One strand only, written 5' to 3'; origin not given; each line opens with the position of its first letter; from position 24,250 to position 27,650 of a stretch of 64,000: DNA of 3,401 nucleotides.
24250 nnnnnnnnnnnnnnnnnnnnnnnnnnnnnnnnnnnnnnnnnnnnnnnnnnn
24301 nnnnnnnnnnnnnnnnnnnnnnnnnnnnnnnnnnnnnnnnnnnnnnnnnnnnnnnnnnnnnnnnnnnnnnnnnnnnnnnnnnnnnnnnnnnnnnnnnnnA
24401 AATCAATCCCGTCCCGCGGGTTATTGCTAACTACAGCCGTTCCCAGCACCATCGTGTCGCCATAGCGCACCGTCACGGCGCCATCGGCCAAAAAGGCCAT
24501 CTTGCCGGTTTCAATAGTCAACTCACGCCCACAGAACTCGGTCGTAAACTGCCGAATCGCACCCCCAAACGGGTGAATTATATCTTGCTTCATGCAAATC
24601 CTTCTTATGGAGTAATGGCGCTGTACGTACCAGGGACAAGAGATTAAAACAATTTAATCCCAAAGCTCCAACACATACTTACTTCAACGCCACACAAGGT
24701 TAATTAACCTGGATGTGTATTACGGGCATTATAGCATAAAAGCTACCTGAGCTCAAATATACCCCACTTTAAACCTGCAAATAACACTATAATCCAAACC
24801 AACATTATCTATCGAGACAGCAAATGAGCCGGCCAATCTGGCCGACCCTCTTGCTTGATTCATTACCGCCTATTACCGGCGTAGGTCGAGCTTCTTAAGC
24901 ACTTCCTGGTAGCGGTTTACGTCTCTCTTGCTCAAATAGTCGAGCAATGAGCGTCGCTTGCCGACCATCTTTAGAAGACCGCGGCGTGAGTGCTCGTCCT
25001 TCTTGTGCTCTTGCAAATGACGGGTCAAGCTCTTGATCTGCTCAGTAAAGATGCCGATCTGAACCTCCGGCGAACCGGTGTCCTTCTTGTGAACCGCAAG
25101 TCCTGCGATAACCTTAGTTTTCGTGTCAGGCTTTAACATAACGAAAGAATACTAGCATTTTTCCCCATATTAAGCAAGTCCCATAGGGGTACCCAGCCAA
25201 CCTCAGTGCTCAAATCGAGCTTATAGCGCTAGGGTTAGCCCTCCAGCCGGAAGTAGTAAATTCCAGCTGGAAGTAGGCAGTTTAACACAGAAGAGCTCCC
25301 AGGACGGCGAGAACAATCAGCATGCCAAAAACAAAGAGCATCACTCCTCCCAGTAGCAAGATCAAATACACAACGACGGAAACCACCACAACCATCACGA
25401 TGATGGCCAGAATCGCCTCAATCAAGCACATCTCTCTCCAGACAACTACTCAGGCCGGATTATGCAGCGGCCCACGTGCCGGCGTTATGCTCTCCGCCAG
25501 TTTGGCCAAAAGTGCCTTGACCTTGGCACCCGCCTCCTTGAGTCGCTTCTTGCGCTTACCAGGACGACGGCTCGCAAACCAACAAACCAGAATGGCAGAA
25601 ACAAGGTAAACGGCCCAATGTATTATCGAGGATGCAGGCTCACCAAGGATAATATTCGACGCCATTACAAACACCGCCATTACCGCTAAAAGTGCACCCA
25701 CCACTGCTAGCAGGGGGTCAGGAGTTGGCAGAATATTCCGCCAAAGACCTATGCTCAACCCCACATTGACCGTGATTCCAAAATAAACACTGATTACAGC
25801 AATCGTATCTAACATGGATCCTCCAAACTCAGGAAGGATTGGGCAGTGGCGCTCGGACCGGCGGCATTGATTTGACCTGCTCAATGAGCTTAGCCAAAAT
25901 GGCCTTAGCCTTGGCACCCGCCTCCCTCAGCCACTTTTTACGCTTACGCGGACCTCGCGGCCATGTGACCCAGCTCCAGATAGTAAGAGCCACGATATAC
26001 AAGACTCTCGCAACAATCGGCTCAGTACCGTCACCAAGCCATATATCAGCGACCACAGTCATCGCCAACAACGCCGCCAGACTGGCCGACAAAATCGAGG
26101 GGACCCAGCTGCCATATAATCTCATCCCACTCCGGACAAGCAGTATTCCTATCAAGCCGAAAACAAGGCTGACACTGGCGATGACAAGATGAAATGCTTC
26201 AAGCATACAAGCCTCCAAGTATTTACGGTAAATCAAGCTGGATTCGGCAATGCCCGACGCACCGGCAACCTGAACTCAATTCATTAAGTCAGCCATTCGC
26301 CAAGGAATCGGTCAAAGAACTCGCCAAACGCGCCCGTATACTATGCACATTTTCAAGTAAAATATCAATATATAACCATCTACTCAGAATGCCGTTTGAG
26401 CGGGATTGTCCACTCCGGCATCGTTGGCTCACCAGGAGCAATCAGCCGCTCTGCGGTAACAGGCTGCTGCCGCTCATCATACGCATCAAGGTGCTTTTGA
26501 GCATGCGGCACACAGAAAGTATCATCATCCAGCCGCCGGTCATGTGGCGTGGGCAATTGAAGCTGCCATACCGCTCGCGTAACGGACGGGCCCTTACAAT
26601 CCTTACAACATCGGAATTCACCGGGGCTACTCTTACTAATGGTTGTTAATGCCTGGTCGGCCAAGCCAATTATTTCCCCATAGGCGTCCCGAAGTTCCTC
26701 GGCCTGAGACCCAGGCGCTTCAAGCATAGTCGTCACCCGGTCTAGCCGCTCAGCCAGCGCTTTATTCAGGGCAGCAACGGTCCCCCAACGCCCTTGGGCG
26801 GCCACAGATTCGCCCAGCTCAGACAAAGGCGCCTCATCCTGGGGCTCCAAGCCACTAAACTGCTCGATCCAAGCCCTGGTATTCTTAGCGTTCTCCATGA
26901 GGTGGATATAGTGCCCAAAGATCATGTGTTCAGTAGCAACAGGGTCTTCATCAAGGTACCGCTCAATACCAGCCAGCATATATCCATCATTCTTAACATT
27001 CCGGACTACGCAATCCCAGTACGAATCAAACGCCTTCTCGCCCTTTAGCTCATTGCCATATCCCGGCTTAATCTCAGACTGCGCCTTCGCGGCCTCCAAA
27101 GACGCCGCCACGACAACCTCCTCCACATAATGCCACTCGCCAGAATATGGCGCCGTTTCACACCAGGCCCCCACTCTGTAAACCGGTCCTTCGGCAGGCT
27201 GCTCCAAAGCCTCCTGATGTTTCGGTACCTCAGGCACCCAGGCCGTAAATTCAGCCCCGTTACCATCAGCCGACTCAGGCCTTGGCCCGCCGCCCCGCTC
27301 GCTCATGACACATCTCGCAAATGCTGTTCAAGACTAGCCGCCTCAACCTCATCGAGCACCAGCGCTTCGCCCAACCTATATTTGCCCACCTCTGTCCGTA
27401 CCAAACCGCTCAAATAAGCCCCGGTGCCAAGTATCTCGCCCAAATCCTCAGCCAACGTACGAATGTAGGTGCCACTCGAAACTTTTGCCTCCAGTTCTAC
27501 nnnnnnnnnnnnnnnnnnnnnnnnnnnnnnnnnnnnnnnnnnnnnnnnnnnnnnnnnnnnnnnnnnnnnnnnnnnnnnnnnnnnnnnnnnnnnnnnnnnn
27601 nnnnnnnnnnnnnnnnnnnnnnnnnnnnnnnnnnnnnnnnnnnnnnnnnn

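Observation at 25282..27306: The ribF position of the conserved truB-ribF-rpsO-pnp cluster is occupied by an unknown 308-aa protein, two tandem membrane paralogs and a hidden 49-aa hydrophobic peptide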

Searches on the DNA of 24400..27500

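Call 69: search_rna_families(source=window, start=24400, end=27500, threshold=evalue, max_evalue=1)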
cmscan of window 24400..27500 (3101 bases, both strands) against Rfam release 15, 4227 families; matches with E-value up to 1: 1.
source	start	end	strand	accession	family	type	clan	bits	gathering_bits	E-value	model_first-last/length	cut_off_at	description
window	25112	25276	+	RF02374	YenS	Gene; sRNA;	-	20.3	80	0.17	1-169/169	no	Yersinia YenS sRNA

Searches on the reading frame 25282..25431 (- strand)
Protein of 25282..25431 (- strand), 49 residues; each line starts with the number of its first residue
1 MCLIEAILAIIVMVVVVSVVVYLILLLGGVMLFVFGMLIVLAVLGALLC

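Call 4: search_protein_families(library=pfam, proteins=[window:25282-25431:-], max_evalue=0.1)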
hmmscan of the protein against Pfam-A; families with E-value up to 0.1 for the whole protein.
window:25282-25431:- (49 aa): 0 families

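Call 20: search_protein_families(library=phrogs, proteins=[window:25282-25431:-], max_evalue=0.1)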
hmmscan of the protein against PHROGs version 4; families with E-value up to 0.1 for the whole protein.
window:25282-25431:- (49 aa): 0 families

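Call 21: search_protein_families(library=ncbifam, proteins=[window:25282-25431:-], max_evalue=0.1)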
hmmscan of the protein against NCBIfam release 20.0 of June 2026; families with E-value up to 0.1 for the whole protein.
window:25282-25431:- (49 aa): 0 families

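Call 50: search_protein_families(library=padloc, proteins=[window:25282-25431:-], max_evalue=0.1)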
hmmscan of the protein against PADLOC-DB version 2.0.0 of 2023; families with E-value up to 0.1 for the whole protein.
window:25282-25431:- (49 aa): 0 families

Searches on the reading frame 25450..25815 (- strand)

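Call 20: search_protein_families(library=phrogs, proteins=[window:25450-25815:-], max_evalue=0.1)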
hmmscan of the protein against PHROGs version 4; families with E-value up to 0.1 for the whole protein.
window:25450-25815:- (121 aa): 1 family
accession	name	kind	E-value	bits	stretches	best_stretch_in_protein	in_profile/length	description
phrog_9343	-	unknown function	0.057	14.6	1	36-95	9-65/80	-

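Call 21: search_protein_families(library=ncbifam, proteins=[window:25450-25815:-], max_evalue=0.1)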
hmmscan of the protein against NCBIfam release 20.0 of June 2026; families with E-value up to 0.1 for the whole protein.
window:25450-25815:- (121 aa): 0 families

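Call 50: search_protein_families(library=padloc, proteins=[window:25450-25815:-], max_evalue=0.1)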
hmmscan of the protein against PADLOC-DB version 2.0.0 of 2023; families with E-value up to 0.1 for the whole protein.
window:25450-25815:- (121 aa): 1 family
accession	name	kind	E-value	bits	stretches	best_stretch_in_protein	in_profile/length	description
PDLC04500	PDC-M18B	-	0.028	11.9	1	4-46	14-56/174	-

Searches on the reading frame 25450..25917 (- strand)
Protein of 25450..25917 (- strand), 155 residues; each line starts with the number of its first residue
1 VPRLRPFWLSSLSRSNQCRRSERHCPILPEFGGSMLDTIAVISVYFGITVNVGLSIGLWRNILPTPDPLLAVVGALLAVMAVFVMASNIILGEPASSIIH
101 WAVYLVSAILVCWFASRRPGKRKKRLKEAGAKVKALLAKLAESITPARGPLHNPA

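Call 4: search_protein_families(library=pfam, proteins=[window:25450-25917:-], max_evalue=0.1)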
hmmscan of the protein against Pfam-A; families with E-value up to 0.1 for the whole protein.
window:25450-25917:- (155 aa): 1 family
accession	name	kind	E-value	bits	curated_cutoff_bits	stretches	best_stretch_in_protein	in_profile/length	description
PF13160.11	DUF3995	-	0.00035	21.5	34.3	1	39-112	4-83/124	Protein of unknown function (DUF3995)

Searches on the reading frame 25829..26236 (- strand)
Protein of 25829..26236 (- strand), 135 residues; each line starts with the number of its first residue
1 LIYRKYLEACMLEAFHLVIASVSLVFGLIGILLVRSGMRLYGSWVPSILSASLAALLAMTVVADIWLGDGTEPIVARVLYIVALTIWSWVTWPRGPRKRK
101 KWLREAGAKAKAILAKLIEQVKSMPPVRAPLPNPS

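Call 4: search_protein_families(library=pfam, proteins=[window:25829-26236:-], max_evalue=0.1)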
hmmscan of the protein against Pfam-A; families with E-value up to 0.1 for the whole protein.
window:25829-26236:- (135 aa): 2 families
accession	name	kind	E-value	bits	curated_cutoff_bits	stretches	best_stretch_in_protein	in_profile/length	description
PF21001.2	YqiJ_N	-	0.057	14.1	23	1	20-62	73-115/116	Inner membrane protein YqiJ, N-terminal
PF09843.14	DUF2070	-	0.1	11.4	30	0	16-91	103-175/561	Predicted membrane protein (DUF2070)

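Call 16: find_homologous_proteins(query=window:25832-26206:-, max_evalue=0.01)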
Query seq(125 aa) (125 aa): 1 proteins with E <= 0.01 among 53 candidates.
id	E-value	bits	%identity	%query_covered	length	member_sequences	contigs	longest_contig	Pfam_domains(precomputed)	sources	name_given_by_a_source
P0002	2.1e-72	259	100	100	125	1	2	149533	-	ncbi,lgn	-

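Call 20: search_protein_families(library=phrogs, proteins=[window:25829-26206:-], max_evalue=0.1)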
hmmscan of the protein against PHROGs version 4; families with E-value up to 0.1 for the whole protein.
window:25829-26206:- (125 aa): 0 families

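Call 21: search_protein_families(library=ncbifam, proteins=[window:25829-26206:-], max_evalue=0.1)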
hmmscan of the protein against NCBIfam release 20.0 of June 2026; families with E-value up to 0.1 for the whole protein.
window:25829-26206:- (125 aa): 1 family
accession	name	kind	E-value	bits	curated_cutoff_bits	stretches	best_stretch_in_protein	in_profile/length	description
NF046117.1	SCO4848_fam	hypoth_equivalog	0.022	14.7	45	0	69-84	7-22/70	SCO4848 family membrane protein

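Call 45: find_related_loci(query=A5, collection=metagenome_contigs, flank=6000)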
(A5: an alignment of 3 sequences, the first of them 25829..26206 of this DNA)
Query A5 (125 aa) in metagenome_contigs; peptide patterns used: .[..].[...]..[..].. (x = any residue, [..] = any of these).
356 stretches matched a pattern, but none encodes a relative of the query by tblastn (E <= 1e-3).

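Call 50: search_protein_families(library=padloc, proteins=[window:25829-26206:-], max_evalue=0.1)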
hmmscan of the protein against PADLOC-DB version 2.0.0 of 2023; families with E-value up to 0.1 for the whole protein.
window:25829-26206:- (125 aa): 0 families

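Call 65: find_related_loci(query=A5, collection=viral_contigs, flank=5000)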
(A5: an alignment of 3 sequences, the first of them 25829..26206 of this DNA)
Query A5 (125 aa) in viral_contigs; peptide patterns used: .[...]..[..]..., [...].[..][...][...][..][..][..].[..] (x = any residue, [..] = any of these).
262 stretches matched a pattern, but none encodes a relative of the query by tblastn (E <= 1e-3).
